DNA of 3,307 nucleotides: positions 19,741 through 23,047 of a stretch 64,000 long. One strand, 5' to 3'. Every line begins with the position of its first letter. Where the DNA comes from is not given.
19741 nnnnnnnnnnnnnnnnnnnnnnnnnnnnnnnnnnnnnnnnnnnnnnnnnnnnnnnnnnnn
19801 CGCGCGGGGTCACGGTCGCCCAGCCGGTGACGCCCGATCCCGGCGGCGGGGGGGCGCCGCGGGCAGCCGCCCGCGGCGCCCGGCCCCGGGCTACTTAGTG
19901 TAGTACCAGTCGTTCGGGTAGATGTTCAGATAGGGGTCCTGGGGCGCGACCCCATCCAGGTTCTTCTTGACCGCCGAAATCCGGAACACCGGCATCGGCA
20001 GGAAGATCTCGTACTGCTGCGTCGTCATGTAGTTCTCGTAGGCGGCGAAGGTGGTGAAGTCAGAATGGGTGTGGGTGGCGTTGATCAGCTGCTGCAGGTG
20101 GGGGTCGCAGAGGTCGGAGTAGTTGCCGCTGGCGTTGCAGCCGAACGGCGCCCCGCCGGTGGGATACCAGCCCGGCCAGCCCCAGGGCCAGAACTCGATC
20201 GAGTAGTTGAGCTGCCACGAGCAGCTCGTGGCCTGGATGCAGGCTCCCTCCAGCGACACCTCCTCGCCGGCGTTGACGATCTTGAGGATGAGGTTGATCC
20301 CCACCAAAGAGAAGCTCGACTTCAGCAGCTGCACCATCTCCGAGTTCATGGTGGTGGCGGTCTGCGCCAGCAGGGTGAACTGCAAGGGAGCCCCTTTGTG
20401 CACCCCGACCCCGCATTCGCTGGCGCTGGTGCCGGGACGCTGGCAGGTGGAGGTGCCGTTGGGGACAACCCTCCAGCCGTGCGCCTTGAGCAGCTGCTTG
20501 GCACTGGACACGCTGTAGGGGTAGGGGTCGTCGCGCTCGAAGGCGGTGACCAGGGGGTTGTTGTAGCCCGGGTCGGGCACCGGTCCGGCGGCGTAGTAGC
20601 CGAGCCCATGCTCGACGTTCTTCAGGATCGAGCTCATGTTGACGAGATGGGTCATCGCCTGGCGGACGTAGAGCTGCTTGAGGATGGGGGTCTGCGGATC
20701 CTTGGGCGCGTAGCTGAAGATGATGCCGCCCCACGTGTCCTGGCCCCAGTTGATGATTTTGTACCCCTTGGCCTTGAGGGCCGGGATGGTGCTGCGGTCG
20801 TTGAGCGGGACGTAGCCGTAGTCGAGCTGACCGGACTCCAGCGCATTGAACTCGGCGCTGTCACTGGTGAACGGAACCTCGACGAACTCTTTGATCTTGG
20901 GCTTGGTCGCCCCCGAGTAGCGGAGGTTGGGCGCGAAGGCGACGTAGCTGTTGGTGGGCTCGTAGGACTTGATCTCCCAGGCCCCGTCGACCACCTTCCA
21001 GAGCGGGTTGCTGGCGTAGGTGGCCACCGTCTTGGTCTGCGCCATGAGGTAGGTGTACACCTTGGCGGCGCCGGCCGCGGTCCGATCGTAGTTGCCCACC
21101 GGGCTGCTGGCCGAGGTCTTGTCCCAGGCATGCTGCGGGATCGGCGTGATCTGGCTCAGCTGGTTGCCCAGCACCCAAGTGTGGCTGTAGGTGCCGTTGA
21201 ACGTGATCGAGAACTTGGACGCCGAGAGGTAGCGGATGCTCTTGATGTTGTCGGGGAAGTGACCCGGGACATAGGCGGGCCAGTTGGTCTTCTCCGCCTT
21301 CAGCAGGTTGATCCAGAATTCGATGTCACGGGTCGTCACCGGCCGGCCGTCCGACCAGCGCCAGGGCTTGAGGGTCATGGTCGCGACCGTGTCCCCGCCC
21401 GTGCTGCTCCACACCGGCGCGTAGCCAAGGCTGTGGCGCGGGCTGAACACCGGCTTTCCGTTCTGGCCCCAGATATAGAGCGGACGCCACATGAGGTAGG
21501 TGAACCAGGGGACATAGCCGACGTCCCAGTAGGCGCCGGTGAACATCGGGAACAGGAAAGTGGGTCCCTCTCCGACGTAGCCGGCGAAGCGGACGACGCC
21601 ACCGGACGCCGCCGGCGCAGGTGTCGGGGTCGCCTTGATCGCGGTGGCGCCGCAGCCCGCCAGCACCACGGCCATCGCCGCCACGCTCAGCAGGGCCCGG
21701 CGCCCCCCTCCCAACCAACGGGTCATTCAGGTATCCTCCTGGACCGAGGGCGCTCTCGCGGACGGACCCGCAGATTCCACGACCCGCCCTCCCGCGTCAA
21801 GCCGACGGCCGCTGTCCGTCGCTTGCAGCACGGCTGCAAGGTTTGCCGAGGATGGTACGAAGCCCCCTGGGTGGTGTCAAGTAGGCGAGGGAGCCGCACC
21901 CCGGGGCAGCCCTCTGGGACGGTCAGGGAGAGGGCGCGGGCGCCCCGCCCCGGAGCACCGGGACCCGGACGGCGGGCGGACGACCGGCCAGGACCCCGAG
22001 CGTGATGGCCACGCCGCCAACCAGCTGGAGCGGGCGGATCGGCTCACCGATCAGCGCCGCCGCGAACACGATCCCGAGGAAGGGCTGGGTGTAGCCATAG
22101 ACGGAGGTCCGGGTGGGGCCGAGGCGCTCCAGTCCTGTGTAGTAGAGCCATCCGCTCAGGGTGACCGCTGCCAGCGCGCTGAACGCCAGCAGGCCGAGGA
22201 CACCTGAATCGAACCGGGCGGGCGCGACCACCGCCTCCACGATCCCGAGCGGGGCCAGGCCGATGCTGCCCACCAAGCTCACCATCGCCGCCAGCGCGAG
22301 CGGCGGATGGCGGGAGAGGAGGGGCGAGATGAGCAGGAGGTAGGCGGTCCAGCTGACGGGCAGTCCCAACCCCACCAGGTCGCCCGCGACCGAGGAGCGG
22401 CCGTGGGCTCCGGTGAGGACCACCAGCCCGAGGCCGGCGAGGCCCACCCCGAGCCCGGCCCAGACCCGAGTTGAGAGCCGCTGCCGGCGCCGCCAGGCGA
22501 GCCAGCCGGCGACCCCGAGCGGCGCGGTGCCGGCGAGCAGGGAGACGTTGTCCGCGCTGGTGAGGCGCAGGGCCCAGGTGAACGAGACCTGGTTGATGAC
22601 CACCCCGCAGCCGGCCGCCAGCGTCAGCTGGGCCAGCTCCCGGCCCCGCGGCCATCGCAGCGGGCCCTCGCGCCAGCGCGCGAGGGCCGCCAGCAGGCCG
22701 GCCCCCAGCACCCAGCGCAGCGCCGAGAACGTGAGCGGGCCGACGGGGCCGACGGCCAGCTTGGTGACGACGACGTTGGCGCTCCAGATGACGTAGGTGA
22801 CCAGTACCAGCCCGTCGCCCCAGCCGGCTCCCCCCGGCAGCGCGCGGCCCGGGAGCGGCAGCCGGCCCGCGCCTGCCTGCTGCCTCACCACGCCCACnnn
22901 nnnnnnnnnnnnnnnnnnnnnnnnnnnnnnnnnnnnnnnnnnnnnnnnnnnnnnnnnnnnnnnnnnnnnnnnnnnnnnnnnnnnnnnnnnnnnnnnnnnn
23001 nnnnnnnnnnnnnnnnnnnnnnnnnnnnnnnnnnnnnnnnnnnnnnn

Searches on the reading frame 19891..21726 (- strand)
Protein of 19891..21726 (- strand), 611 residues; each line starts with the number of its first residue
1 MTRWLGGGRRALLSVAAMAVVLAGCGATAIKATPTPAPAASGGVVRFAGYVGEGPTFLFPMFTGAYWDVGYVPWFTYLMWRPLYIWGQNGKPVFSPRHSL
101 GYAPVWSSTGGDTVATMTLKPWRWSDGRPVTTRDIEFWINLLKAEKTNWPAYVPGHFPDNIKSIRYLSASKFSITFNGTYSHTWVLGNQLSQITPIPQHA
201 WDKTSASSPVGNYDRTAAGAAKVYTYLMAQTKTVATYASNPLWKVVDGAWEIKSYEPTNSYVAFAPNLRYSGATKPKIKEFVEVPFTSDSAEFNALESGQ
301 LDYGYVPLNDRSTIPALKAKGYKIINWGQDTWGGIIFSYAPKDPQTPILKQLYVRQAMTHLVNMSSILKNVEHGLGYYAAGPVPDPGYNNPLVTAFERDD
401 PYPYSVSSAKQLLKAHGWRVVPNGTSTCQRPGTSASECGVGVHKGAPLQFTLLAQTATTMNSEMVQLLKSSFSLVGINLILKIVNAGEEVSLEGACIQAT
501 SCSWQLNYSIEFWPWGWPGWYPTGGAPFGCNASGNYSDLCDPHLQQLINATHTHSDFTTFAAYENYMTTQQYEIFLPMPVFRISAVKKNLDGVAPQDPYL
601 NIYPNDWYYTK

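Call 57: search_protein_families(library=pfam, max_evalue=0.00001, proteins=[window:19891-21726:-])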
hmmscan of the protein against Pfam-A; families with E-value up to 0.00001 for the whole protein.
window:19891-21726:- (611 aa): 1 family
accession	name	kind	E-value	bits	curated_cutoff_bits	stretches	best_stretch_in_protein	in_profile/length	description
PF00496.27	SBP_bac_5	-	1.4e-38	133.4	32.4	1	106-523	10-352/368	Bacterial extracellular solute-binding proteins, family 5 Middle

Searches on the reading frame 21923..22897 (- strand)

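Call 57: search_protein_families(library=pfam, max_evalue=0.00001, proteins=[window:21923-22897:-])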
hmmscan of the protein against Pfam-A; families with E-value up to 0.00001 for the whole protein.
window:21923-22897:- (324 aa): 1 family
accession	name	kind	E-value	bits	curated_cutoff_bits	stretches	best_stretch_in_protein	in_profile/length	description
PF00892.27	EamA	-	4.7e-36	124.5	28.2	2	26-160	2-134/135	EamA-like transporter family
